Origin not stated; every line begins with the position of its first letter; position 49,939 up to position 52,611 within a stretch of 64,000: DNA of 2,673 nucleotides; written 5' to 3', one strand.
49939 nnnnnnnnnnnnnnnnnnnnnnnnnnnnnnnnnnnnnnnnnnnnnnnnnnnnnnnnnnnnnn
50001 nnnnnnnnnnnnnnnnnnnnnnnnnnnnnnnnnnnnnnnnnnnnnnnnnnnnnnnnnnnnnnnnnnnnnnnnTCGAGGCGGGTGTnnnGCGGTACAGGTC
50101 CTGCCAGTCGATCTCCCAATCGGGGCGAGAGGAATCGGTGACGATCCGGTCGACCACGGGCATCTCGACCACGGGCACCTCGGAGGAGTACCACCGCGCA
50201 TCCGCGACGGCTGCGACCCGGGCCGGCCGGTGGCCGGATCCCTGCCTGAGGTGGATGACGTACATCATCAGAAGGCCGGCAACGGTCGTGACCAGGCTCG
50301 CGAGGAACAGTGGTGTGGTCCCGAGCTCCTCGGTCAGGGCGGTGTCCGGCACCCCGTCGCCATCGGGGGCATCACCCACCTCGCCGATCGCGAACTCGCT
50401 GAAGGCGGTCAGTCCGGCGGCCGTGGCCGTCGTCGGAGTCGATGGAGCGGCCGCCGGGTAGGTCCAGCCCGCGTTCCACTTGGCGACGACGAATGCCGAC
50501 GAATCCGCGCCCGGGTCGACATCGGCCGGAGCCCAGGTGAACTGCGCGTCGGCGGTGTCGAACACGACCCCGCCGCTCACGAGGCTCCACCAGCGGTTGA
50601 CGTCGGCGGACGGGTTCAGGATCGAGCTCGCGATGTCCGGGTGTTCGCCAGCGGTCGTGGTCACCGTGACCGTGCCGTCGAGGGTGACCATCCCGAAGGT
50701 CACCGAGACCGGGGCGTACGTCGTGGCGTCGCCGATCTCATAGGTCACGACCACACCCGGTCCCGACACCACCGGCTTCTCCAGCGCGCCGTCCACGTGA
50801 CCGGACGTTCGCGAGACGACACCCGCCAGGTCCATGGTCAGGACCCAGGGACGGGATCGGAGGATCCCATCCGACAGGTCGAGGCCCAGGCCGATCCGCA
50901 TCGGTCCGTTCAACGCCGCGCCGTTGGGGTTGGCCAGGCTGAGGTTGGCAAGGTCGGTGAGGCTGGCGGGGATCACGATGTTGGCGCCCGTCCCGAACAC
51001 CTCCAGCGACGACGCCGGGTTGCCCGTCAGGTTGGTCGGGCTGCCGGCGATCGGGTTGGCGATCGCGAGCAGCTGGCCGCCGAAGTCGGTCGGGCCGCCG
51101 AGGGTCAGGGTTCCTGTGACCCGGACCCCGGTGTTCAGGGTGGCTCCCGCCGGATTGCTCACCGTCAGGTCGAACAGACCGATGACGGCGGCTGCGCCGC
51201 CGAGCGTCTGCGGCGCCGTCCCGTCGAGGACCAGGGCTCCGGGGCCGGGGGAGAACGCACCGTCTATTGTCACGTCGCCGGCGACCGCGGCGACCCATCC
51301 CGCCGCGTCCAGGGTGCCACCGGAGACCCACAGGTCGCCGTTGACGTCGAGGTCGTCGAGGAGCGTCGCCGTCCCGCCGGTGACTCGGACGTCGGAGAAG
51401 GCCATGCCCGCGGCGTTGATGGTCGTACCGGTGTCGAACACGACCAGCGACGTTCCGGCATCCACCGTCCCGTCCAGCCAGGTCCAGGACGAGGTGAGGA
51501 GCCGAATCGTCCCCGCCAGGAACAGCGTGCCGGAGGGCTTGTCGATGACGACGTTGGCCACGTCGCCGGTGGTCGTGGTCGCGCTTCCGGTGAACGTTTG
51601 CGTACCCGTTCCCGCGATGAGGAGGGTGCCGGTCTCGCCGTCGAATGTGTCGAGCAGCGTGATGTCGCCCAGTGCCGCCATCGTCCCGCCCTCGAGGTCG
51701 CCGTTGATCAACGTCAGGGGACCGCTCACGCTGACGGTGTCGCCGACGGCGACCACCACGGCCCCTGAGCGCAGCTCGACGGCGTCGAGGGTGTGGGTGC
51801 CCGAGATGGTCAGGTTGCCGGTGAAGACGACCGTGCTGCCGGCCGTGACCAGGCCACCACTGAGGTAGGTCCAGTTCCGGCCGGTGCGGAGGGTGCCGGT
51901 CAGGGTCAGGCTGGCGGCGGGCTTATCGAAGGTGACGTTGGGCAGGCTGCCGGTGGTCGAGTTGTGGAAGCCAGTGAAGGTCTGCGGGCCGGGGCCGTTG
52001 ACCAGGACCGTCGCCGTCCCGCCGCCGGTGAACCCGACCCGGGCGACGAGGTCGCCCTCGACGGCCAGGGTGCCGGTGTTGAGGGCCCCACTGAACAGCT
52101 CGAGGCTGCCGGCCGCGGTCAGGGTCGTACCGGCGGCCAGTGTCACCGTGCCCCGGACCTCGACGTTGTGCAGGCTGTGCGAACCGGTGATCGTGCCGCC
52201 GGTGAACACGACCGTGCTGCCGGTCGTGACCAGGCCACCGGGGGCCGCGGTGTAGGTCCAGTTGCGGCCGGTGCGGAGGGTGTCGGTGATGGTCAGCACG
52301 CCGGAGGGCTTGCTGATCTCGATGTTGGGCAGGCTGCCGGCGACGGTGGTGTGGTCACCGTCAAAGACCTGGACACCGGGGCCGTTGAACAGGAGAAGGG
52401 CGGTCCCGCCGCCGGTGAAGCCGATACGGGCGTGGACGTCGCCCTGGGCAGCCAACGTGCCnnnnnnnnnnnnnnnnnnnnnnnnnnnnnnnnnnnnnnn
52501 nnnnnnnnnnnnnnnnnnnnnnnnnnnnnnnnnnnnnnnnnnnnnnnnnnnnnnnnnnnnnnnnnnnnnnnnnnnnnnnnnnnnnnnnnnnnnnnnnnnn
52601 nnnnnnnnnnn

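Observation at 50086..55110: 1674-aa membrane-anchored surface protein built from eight ~131-aa beta-helix-like modules, function unknown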

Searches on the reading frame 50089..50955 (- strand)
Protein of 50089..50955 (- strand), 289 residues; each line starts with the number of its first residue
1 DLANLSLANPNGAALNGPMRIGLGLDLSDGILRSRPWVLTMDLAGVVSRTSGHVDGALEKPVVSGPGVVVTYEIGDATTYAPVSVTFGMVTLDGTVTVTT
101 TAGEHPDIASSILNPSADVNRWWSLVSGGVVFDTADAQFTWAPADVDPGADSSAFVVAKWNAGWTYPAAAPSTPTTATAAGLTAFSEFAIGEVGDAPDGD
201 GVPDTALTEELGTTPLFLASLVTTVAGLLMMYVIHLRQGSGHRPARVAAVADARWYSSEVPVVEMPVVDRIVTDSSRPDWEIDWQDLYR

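Call 80: find_related_loci(query=window:50089-50955:-, collection=metagenome_contigs, flank=10000)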
Query window:50089-50955:- (289 aa) in metagenome_contigs; peptide patterns used: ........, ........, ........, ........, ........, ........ (x = any residue, [..] = any of these).
118 stretches matched a pattern, but none encodes a relative of the query by tblastn (E <= 1e-3).
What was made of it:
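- On Periscope Proteins: Strain- or population-level data were not available, and the metagenome scan found no closer relative (call 80).
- Tried and rejected: Metagenome scan with the C-terminal protein region: nothing (call 80).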

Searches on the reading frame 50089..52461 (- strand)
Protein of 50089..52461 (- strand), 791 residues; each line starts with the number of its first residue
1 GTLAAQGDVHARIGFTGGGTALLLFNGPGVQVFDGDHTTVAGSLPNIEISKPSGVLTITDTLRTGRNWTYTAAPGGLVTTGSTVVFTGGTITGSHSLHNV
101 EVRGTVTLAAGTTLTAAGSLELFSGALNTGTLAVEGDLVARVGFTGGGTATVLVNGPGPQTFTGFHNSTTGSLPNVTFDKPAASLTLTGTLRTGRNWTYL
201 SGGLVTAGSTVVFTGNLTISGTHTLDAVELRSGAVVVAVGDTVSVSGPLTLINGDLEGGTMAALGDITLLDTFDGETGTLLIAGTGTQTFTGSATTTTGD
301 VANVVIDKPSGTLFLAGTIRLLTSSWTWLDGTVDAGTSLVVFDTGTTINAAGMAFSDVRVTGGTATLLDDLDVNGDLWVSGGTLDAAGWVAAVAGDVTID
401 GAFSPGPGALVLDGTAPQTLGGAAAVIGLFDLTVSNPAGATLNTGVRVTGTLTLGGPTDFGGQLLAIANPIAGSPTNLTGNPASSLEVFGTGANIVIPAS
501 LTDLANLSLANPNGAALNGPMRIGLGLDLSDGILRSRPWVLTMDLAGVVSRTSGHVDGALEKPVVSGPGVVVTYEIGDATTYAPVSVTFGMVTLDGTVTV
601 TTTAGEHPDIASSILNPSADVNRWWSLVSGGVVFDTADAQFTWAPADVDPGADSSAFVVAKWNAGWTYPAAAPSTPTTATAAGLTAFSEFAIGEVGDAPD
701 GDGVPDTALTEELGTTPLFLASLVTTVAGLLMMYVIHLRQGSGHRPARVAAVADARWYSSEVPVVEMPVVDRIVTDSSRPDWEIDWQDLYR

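Call 27: find_related_loci(query=A1, collection=genome_contigs, flank=10000)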
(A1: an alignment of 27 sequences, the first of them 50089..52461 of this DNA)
Query A1 (791 aa) in genome_contigs; peptide patterns used: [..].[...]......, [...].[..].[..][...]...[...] (x = any residue, [..] = any of these).
197 stretches matched a pattern; 128 encode a relative of the query (tblastn E <= 1e-3); the best 80 are kept; 73 distinct loci.
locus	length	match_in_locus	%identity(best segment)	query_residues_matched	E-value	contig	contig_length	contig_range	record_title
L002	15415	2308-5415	65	1-695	0e+0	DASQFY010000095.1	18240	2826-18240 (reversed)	MAG TPA_asm: Candidatus Dormiibacterota bacterium isolate SMAG_U11792 k141_467671, whole genome shotgun sequence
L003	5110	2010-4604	58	1-700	0e+0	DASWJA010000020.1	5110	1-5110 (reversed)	MAG TPA_asm: Candidatus Limnocylindria bacterium isolate SMAG_U2883 k141_2966864, whole genome shotgun sequence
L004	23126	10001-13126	58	1-708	0e+0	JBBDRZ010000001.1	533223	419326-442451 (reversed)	MAG: Chloroflexota bacterium isolate LejiaC_69_380 Lejia_C_10_length_533223_cov_230, whole genome shotgun sequence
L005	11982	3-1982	57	1-708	0e+0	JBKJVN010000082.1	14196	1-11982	MAG: Candidatus Limnocylindria bacterium isolate swi_bin.102 k127_18333378, whole genome shotgun sequence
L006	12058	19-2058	53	1-791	0e+0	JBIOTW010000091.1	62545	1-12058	MAG: Candidatus Limnocylindria bacterium isolate MAG150 k127_3717992, whole genome shotgun sequence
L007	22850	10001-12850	53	1-694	0e+0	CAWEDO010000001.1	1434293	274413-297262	MAG: uncultured Chloroflexia bacterium isolate MFD04944.bin.1.320 genome assembly, contig: contig_30070, whole genome sh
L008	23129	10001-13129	69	1-791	0e+0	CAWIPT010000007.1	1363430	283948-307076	MAG: uncultured Chloroflexia bacterium isolate MFD05454.bin.2.164 genome assembly, contig: contig_4439, whole genome sho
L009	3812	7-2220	53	1-694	0e+0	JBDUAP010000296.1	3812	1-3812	MAG: Sporichthyaceae bacterium isolate cluster4_bin.194 NODE_115498_length_3812_cov_3.441310, whole genome shotgun seque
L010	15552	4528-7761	52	1-694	7e-180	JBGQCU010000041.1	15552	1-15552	MAG: Candidatus Limnocylindria bacterium isolate OBJ2_061818_110_32 k141_167337_length_15552_cov_50.6204, whole genome s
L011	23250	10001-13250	51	1-694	3e-168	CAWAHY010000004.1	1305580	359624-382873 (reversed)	MAG: uncultured Chloroflexia bacterium isolate MFD02242.bin.2.61 genome assembly, contig: contig_7943, whole genome shot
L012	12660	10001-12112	49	1-708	2e-165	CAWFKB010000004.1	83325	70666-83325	MAG: uncultured Chloroflexia bacterium isolate MFD02242.bin.1.231 genome assembly, contig: contig_13627, whole genome sh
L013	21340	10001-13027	46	1-748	1e-163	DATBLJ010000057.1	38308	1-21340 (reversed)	MAG TPA_asm: Candidatus Limnocylindria bacterium isolate SMAG_U3969 k141_2877852, whole genome shotgun sequence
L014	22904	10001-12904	46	1-694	3e-155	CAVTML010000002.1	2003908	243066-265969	MAG: uncultured Chloroflexia bacterium isolate MFD06435.bin.2.140 genome assembly, contig: contig_19171, whole genome sh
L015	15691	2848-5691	48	1-695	2e-155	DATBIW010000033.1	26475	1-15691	MAG TPA_asm: Candidatus Limnocylindria bacterium isolate SMAG_U3904 k141_720345, whole genome shotgun sequence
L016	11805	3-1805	51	1-694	1e-151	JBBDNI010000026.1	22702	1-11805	MAG: Chloroflexota bacterium isolate LejiaB_70_12 Lejia_B_2743_length_22702_cov_6, whole genome shotgun sequence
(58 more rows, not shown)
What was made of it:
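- The family occurs in temperate-soil MAGs (call 27).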

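Call 28: predict_structure(alignment_id=A1)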
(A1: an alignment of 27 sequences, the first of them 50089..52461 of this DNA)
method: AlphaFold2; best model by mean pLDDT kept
length: 791 residues; sequences in the alignment: 27
mean_pLDDT: 85.7   pTM: 0.74
mean pLDDT of the five models: 85.7, 85.4, 85.0, 83.8, 75.5
residues with pLDDT >= 90: 540; 70-90: 145; 50-70: 15; < 50: 91
segments of 3 or more residues with pLDDT < 50: 698-726, 732-791
pLDDT, mean of each block of 10 residues (from residue 1): 91 67 91 89 90 92 93 90 94 97 94 96 91 96 80 94 90 93 92 94 94 94 96 91 97 91 96 82 96 90 94 96 94 95 93 95 94 97 92 97 87 97 91 97 97 98 98 97 97 97 97 97 97 95 94 96 95 95 96 96 91 86 94 94 91 87 85 81 91 70 34 32 45 44 28 25 31 33 35 28
secondary structure, 60 per line:
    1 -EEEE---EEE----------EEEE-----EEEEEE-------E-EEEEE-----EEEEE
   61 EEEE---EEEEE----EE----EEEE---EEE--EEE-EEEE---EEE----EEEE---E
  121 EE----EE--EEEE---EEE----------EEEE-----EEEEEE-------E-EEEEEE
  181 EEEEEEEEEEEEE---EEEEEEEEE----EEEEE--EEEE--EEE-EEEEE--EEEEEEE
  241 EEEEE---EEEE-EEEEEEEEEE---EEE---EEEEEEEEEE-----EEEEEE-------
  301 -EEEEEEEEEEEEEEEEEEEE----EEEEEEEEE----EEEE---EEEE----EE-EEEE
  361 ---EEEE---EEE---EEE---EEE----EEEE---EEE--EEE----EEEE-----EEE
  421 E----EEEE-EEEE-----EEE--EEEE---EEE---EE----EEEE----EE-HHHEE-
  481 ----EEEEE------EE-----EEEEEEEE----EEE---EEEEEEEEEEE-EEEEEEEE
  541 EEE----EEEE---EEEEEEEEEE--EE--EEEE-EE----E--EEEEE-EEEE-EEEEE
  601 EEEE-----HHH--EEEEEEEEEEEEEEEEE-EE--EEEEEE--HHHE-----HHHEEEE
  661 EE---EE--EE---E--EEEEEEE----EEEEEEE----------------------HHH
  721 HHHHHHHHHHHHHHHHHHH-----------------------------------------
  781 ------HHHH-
elements in order (helices of 4 or more, strands of 3 or more residues): E2-5 E9-11 E22-25 E31-36 E46-50 E56-64 E68-72 E83-86 E90-92 E95-97 E99-102 E106-108 E113-116 E120-122 E131-134 E138-140 E151-154 E160-165 E175-193 E197-205 E210-214 E217-220 E223-225 E227-231 E234-245 E249-252 E254-263 E267-269 E273-282 E288-293 E302-321 E326-334 E339-342 E346-349 E357-360 E364-367 E371-373 E377-379 E383-385 E390-393 E397-399 E402-404 E409-412 E418-421 E426-429 E431-434 E440-442 E445-448 E452-454 E464-467 E485-489 E503-510 E515-517 E521-531 E533-543 E548-551 E555-564 E571-574 E585-589 E591-594 E596-604 E615-631 E637-642 E657-662 E678-684 E689-695 H718-739 H787-790
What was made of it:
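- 50371..50955 (-): Membrane-proximal beta-sandwich domain (aa 1386-1580) with invariant EIGD..Y.P, GEHP, NRWW and FSEFA.GE motifs. Long-strand all-beta with pLDDT about 85-97 (call 28).
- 50248..50310 (-): Single C-terminal transmembrane helix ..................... (aa 1601-1621). Predicted helix in model 1 (call 28).
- On Autotransporters (type V secretion): The C-terminus is a beta-sandwich, then a single TM helix, then a disordered tail (call 28).
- Checked: The ~330-aa 'non-repeat' region resolves into about 115 aa of continuing solenoid plus a ~195-aa beta-sandwich domain and a 20-aa acidic linker (call 28).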

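Call 31: fold_search(model_id=the predicted structure, library=pdb)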
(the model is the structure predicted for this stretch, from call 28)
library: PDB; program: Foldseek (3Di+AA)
matches with E <= 10: 117; with E <= 0.001: 0
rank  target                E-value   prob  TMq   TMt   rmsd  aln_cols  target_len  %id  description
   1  4xle_A                1.2e-02  0.13  0.10  0.12  19.0       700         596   12  Tailspike protein double mutant D339N/E372A of E. coli bacteriophage HK620 in complex with hexasaccharide (released 2016-01-20)
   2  7crw_A                2.4e-02  0.99  0.11  0.27   6.9       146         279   16  Cryo-EM structure of rNLRP1-rDPP9 complex (released 2021-03-24)
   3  6p5t_A                3.7e-02  0.20  0.15  0.15  22.6       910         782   15  Surface-layer (S-layer) RsaA protein from Caulobacter crescentus bound to strontium and iodide (released 2020-01-15)
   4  4xot_A                3.9e-02  0.10  0.11  0.12  19.4       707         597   12  Tailspike protein mutant E372Q of E. coli bacteriophage HK620 in complex with pentasaccharide (released 2016-01-27)
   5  6p5t_B                5.6e-02  0.20  0.16  0.16  22.3       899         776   14  Surface-layer (S-layer) RsaA protein from Caulobacter crescentus bound to strontium and iodide (released 2020-01-15)
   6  4xqf                  5.9e-02  0.08  0.09  0.11  20.1       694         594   11  Tailspike protein mutant E372Q (delta D470/N471) of E. coli bacteriophage HK620 (released 2016-01-27)
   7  5w6h_A                7.0e-02  0.07  0.08  0.09  23.5       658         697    9  Crystal structure of Bacteriophage CBA120 tailspike protein 4 enzymatically active domain (TSP4dN, orf213) (released 2018-10-24)
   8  6p5t_D                8.1e-02  0.16  0.16  0.17  23.3       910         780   15  Surface-layer (S-layer) RsaA protein from Caulobacter crescentus bound to strontium and iodide (released 2020-01-15)
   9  4yel_A                9.3e-02  0.08  0.10  0.13  19.2       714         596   12  Tailspike protein double mutant D339A/E372A of E. coli bacteriophage HK620 in complex with hexasaccharide (released 2016-03-09)
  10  7jn7_B                1.1e-01  0.75  0.09  0.22   8.2       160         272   15  Human DPP9-CARD8 complex (released 2021-05-19)
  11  2x6x_A                1.1e-01  0.07  0.10  0.12  19.6       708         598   12  Tailspike protein mutant D339N of E.coli bacteriophage HK620 in complex with hexasaccharide (released 2011-03-02)
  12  4xlc                  1.5e-01  0.06  0.10  0.12  19.9       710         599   12  Tailspike protein double mutant D339N/E372A of E. coli bacteriophage HK620 (released 2016-01-20)
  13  6p5t_C                2.4e-01  0.14  0.16  0.16  21.1       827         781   14  Surface-layer (S-layer) RsaA protein from Caulobacter crescentus bound to strontium and iodide (released 2020-01-15)
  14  6xbw_s                2.6e-01  0.16  0.06  0.17  17.4       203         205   11  Cryo-EM structure of V-ATPase from bovine brain, state 1 (released 2020-08-19)
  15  7koh_A                3.4e-01  0.18  0.18  0.23  18.0       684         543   13  Crystal structure of antigen 43 from Escherichia coli EDL933 (released 2022-03-09)
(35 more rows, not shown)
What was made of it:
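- The RsaA S-layer protein is among the weak fold neighbours (call 31).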

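Call 62: search_solved_structures(query=A1, max_evalue=10)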
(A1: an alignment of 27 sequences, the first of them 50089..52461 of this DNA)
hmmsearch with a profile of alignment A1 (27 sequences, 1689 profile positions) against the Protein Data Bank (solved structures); distinct sequences matched with E-value up to 10: 1.
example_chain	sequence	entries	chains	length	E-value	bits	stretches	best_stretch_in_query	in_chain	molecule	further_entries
6n4v_Af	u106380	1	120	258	0.0016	18.7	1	358-571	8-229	Coat protein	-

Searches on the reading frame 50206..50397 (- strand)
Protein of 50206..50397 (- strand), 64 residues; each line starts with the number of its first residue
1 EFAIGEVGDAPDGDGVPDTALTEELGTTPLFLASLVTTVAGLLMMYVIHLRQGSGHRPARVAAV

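Call 59: search_protein_families(library=ncbifam, proteins=[window:50206-50397:-], max_evalue=10)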
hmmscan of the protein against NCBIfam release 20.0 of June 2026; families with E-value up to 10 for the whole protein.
seq(64 aa): 0 families

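Call 60: search_protein_families(library=pfam, proteins=[window:50206-50397:-], max_evalue=10)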
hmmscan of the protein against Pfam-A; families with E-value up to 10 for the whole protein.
seq(64 aa): 1 family
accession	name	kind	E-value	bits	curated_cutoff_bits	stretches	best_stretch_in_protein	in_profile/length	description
PF15675.10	CLLAC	-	0.17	12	25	1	31-49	12-30/30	CLLAC-motif containing domain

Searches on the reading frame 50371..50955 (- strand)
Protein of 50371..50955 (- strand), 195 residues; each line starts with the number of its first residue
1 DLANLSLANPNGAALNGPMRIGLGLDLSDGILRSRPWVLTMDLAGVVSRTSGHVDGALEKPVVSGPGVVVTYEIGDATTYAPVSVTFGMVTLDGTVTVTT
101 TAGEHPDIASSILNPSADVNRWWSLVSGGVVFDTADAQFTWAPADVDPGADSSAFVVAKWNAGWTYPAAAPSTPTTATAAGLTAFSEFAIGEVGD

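Call 86: search_protein_families(library=pfam, alignment_id=A7, max_evalue=10)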
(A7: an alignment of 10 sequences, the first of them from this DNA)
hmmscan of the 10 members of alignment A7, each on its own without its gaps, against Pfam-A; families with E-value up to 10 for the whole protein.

A. member 1, seq(195 aa): 0 families

B. families by the number of members that match (of 10 scanned): 2 families
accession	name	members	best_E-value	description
PF20093.5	DUF6484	1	0.18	Domain of unknown function (DUF6484)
PF18886.6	DUF5649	1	1.3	Repeats of unknown function (DUF5649)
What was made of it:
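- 50371..50955 (-): No Pfam match (call 86).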

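Call 87: search_solved_structures(query=A7, max_evalue=10)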
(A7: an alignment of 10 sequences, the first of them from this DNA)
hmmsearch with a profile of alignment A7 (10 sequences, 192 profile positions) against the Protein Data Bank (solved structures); distinct sequences matched with E-value up to 10: 3.
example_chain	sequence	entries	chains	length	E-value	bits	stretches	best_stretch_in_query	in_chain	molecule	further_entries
8q6t_I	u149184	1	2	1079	4.9e-05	26.1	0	136-189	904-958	Titin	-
8g4l_bm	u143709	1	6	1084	0.026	17.2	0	134-173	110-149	Titin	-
8oty_A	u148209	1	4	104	0.81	12.4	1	135-176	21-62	Titin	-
